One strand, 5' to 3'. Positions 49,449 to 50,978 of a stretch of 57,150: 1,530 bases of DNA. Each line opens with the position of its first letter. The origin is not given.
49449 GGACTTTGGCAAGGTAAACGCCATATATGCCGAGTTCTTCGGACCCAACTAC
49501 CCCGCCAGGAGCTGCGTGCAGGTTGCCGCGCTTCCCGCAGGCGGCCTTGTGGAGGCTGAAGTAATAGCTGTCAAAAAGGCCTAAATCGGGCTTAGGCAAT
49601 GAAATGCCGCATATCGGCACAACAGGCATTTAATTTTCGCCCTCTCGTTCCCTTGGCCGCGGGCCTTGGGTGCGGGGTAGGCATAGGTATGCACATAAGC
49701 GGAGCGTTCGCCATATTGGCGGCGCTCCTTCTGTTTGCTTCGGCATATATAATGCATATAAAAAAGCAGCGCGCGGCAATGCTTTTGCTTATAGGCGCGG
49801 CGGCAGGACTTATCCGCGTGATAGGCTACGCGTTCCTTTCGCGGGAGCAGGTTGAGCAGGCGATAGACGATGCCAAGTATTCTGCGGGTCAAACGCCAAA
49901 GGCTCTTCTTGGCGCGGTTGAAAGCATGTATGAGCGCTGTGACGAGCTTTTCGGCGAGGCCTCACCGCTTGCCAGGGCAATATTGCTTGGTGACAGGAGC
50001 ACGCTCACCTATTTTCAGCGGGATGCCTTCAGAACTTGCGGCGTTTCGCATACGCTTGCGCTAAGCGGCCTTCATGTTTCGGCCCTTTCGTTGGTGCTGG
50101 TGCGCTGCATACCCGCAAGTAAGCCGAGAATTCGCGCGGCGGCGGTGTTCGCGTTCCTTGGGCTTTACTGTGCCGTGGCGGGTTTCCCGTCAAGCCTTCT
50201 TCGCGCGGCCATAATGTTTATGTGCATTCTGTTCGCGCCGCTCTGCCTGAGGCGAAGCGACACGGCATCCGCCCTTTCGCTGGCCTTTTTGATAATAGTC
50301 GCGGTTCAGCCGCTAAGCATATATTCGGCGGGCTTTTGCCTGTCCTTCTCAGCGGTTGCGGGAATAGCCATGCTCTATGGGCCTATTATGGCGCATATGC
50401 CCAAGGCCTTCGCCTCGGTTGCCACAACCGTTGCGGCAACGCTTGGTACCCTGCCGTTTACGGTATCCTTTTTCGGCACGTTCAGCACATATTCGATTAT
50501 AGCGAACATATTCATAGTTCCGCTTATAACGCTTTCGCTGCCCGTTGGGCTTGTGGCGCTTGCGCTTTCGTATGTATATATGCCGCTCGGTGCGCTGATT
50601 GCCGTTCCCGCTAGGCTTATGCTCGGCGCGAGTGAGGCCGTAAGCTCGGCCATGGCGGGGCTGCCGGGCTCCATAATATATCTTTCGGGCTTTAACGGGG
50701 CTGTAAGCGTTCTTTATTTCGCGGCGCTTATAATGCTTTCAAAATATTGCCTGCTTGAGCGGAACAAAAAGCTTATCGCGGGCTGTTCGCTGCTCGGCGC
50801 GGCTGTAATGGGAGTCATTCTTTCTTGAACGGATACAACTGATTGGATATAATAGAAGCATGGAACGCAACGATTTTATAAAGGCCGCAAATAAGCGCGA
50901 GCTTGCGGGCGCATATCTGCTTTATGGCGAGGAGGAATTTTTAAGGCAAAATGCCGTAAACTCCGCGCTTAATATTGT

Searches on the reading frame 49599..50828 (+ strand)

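Call 72: search_protein_families(library=pfam, proteins=[window:49599-50828:+], max_evalue=0.00001)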
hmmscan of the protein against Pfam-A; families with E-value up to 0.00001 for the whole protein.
window:49599-50828:+ (409 aa): 1 family
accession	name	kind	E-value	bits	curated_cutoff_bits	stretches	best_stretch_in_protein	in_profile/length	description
PF03772.21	Competence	-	3e-50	171.5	23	1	128-380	1-263/270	Competence protein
